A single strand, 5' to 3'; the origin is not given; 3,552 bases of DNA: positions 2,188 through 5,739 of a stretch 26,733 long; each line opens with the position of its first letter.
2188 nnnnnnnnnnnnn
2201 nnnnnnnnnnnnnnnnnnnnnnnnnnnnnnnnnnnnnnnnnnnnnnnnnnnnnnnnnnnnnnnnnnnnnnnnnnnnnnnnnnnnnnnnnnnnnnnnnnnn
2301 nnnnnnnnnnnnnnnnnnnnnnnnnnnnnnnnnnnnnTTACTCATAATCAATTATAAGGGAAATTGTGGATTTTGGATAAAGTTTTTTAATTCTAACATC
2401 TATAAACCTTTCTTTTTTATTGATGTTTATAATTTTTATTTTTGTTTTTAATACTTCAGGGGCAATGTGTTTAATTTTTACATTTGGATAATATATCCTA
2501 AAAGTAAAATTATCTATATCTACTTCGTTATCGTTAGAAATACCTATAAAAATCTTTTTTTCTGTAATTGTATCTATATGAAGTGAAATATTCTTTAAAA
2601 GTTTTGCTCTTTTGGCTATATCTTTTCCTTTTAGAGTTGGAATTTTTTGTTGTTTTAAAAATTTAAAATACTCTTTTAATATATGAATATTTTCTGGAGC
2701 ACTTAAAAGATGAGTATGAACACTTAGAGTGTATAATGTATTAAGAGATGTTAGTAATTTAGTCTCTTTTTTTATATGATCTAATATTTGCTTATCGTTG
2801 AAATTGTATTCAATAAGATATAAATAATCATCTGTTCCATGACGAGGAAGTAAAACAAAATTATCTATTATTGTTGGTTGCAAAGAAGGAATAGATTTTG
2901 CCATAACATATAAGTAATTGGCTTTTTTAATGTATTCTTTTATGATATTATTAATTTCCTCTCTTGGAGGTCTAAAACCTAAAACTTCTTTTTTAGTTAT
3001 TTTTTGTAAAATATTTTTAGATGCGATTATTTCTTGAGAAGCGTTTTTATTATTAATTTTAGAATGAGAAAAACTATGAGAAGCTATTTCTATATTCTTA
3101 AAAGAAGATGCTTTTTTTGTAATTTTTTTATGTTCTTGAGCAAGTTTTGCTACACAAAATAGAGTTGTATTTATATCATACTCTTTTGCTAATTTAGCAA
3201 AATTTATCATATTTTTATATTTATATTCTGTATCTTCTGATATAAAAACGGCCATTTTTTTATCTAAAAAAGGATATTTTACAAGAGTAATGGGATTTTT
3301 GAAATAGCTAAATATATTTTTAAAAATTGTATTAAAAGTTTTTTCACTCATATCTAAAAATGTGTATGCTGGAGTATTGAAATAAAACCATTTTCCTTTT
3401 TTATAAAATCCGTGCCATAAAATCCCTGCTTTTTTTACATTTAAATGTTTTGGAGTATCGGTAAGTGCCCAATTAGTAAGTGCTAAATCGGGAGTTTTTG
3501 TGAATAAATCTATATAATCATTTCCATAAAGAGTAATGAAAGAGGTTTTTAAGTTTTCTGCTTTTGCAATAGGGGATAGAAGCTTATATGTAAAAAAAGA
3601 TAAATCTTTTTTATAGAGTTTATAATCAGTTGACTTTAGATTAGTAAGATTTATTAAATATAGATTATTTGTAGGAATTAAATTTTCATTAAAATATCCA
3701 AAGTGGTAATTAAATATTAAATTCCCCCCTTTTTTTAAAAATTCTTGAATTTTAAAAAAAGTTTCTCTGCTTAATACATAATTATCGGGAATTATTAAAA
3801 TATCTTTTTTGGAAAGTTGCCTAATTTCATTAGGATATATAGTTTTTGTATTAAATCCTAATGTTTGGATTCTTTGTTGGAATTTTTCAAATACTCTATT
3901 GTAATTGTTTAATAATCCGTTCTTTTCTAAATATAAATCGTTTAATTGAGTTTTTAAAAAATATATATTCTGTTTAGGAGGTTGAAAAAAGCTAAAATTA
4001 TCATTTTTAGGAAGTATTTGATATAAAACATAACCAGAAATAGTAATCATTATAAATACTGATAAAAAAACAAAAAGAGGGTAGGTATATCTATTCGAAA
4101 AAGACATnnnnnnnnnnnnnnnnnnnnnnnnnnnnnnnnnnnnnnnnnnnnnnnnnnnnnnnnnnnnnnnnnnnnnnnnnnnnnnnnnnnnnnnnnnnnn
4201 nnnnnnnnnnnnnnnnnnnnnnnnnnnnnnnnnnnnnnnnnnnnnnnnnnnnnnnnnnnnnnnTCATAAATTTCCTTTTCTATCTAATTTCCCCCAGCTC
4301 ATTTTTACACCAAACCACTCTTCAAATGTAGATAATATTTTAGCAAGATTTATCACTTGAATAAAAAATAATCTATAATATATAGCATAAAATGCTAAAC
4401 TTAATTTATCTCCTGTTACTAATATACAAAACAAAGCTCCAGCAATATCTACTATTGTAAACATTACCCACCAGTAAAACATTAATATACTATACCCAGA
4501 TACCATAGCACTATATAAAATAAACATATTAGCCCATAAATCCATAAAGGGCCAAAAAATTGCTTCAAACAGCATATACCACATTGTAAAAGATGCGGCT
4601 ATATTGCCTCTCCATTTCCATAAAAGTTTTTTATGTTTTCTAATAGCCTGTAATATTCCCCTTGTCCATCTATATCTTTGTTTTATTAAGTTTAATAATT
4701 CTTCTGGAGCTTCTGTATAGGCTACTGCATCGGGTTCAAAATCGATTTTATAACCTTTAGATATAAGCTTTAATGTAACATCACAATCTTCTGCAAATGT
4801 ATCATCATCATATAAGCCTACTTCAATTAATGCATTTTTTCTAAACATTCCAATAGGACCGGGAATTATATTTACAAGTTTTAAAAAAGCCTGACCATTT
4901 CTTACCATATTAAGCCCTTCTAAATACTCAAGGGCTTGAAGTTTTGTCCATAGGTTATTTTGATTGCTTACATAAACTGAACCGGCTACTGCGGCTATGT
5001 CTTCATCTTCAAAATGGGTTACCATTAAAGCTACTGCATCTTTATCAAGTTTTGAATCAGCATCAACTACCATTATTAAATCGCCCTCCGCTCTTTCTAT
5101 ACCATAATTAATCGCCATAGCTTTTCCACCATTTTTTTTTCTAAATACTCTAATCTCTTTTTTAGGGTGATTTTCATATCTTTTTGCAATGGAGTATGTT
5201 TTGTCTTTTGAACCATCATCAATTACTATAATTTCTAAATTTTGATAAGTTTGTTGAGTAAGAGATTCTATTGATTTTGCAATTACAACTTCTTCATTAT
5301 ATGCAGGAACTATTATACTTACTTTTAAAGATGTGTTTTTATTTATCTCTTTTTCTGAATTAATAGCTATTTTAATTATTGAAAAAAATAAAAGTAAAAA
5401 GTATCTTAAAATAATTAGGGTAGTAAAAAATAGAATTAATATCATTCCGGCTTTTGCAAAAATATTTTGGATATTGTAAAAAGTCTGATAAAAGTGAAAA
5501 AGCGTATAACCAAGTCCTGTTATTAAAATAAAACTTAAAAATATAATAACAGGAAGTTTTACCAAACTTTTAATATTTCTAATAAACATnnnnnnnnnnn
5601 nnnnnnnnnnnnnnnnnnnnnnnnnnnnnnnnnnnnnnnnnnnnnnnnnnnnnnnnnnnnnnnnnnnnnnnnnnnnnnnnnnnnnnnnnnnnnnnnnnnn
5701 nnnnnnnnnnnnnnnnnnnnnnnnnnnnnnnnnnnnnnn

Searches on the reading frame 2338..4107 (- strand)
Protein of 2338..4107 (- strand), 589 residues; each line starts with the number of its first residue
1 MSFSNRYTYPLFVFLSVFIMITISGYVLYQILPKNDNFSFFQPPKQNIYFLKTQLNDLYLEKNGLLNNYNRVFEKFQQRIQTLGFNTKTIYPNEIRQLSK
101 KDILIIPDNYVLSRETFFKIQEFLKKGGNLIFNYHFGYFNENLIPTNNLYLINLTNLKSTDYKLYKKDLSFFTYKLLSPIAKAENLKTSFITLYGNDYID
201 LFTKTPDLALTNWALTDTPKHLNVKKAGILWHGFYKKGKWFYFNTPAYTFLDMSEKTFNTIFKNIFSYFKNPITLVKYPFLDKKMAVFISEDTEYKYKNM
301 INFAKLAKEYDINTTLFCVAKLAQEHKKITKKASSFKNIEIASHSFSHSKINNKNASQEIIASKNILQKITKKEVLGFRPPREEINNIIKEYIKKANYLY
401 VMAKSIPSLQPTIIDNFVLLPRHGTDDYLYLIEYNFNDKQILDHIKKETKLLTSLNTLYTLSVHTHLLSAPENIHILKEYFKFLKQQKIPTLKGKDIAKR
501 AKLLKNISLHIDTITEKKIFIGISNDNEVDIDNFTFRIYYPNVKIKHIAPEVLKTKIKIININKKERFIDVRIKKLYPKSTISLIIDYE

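Call 10: search_protein_families(library=pfam, proteins=[window:2338-4107:-], max_evalue=0.01)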
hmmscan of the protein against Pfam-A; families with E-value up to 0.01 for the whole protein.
window:2338-4107:- (589 aa): 3 families
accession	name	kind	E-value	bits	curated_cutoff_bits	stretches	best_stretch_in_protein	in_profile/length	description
PF01522.26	Polysacc_deac_1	-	1.3e-12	48.2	23.1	1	300-400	21-123/124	Polysaccharide deacetylase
PF08532.16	Glyco_hydro_42M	-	1.5e-05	25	25.8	1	68-144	27-101/207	Beta-galactosidase trimerisation domain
PF09822.16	ABC_transp_aux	-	0.0059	16.3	34.7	1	73-132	18-78/288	ABC-type uncharacterized transport system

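Call 11: search_protein_families(library=ncbifam, proteins=[window:2338-4107:-], max_evalue=0.01)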
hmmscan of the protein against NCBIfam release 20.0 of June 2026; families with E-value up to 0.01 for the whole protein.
window:2338-4107:- (589 aa): 4 families
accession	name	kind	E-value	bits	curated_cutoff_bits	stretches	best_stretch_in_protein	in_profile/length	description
TIGR02764.1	spore_ybaN_pdaB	equivalog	5.1e-10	39.4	237.4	1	289-402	10-125/191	polysaccharide deacetylase family sporulation protein PdaB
TIGR03006.1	pepcterm_polyde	equivalog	6.7e-08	32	276.2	1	298-387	34-125/272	XrtA system polysaccharide deacetylase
NF045821.1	PgAcgDacpgdA1_Bac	equivalog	5.3e-05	22.2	400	1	304-401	108-206/282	peptidoglycan-N-acetylglucosamine deacetylase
TIGR04243.1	nodulat_NodB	equivalog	0.00066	19.2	240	1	305-375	22-94/197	chitooligosaccharide deacetylase NodB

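Call 13: find_encoding_contigs(protein=window:2338-4107:-, flank=10000, max_places=6)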
Protein window:2338-4107:- (589 aa): 4 contigs read that carry it; 3 places shown.
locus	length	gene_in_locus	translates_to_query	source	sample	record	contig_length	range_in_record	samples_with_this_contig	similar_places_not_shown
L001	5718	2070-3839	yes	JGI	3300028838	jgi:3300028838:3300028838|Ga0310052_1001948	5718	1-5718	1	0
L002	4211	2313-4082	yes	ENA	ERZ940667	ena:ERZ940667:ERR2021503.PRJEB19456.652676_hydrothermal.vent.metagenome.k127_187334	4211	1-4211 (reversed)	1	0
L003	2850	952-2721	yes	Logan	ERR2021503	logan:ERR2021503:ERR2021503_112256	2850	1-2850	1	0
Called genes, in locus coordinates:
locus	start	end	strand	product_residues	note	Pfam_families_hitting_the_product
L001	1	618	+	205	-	?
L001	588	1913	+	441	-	PF13506:Glyco_transf_21, PF01644:Chitin_synth_1 (faint), PF00535:Glycos_transf_2, PF10111:Glyco_tranf_2_2, PF13641:Glyco_tranf_2_3, PF03142:Chitin_synth_2 (weak), PF13632:Glyco_trans_2_3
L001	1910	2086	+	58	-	-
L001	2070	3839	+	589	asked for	PF08532:Glyco_hydro_42M (faint), PF01522:Polysacc_deac_1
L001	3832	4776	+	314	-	-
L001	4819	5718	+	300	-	?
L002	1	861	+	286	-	?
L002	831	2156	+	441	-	PF13506:Glyco_transf_21, PF01644:Chitin_synth_1 (faint), PF00535:Glycos_transf_2, PF10111:Glyco_tranf_2_2, PF13641:Glyco_tranf_2_3, PF03142:Chitin_synth_2 (weak), PF13632:Glyco_trans_2_3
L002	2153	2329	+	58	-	-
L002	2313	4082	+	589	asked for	PF08532:Glyco_hydro_42M (faint), PF01522:Polysacc_deac_1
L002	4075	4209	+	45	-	?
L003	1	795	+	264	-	?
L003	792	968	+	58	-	-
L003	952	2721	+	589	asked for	PF08532:Glyco_hydro_42M (faint), PF01522:Polysacc_deac_1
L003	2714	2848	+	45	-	?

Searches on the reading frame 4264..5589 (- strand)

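Call 10: search_protein_families(library=pfam, proteins=[window:4264-5589:-], max_evalue=0.01)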
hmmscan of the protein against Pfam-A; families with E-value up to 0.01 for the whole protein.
window:4264-5589:- (441 aa): 8 families
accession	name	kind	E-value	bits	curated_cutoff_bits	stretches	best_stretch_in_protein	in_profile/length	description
PF00535.33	Glycos_transf_2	-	2.7e-39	135.2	23.3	1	91-257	1-167/168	Glycosyl transferase family 2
PF13641.12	Glyco_tranf_2_3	-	6.9e-33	115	27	1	90-311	3-230/230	Glycosyltransferase like family 2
PF13632.12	Glyco_trans_2_3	-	7.6e-28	98.1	27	1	172-377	2-189/198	Glycosyl transferase family group 2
PF13506.12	Glyco_transf_21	-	4.6e-16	59.2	21.7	1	156-310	18-174/174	Glycosyl transferase family 21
PF10111.15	Glyco_tranf_2_2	-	3.4e-12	46.9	27.3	1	91-299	1-223/276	Glycosyltransferase like family 2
PF03142.21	Chitin_synth_2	-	1.2e-08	34.6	27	1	163-253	196-288/527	Chitin synthase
PF13704.12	Glyco_tranf_2_4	-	0.0012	19.7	27.5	1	98-178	2-81/98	Glycosyl transferase family 2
PF22425.1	ORF126-like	-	0.0015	18.8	27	1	135-206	9-80/116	Hypothetical protein ORF126-like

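Call 11: search_protein_families(library=ncbifam, proteins=[window:4264-5589:-], max_evalue=0.01)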
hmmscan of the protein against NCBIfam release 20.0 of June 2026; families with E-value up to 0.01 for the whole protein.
window:4264-5589:- (441 aa): 35 families (the best 25 are shown)
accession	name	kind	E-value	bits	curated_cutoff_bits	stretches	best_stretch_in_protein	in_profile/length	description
TIGR03937.1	PgaC_IcaA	equivalog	9e-61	206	422.3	1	65-379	22-334/407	poly-beta-1,6-N-acetyl-D-glucosamine synthase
TIGR04242.1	nodulat_NodC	equivalog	2.5e-37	128.8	550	1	45-312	4-284/395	chitooligosaccharide synthase NodC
TIGR03111.1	glyc2_xrt_Gpos1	hypoth_equivalog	1.7e-36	126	363.95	1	66-380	27-360/439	TIGR03111 family XrtG-associated glycosyltransferase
NF041875.1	EPS_EpsD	equivalog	1.7e-28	100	370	1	90-319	1-234/325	exopolysaccharide biosynthesis glycosyltransferase EpsD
TIGR03965.1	mycofact_glyco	equivalog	3.7e-25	88.7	280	1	85-321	71-309/467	mycofactocin biosynthesis glycosyltransferase MftF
NF007482.0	PRK10073.1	equivalog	4.1e-25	88.5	423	1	84-217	2-136/334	glycosyltransferase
TIGR03030.1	CelA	equivalog_domain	2.7e-22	78.6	699.1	1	11-324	54-389/714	UDP-forming cellulose synthase catalytic subunit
NF047683.1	TeichurnBiosyTuaG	equivalog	6e-22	78.5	400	1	87-208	5-127/252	teichuronic acid biosynthesis protein TuaG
NF053846.1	glyco_with_XrtP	equivalog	1.1e-21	77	520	2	54-212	7-179/440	XrtP-associated glycosyltransferase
NF038299.1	EPS_HpsN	equivalog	2.6e-21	75.9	425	1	89-289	2-217/317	hormogonium polysaccharide biosynthesis glycosyltransferase HpsN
TIGR04283.1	glyco_like_mftF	equivalog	3.4e-21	75.9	182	1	90-281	1-174/221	TIGR04283 family arsenosugar biosynthesis glycosyltransferase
NF053739.1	GlytfEpsEBac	equivalog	9.7e-19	67.4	450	1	89-210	2-124/265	glycosyltransferase EpsE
NF041394.1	GtaseAglG_Halo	equivalog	5.5e-17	62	440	1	88-264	1-178/304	glucosyl-dolichyl phosphate glucuronosyltransferase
TIGR03469.1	HpnB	hypoth_equivalog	1.7e-16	60.3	379.25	1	76-215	31-181/386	hopene-associated glycosyltransferase HpnB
NF050050.1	ProtGlycPglI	equivalog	3.5e-16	59.5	500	1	89-269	3-179/306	GalNAc(5)-diNAcBac-PP-undecaprenol beta-1,3-glucosyltransferase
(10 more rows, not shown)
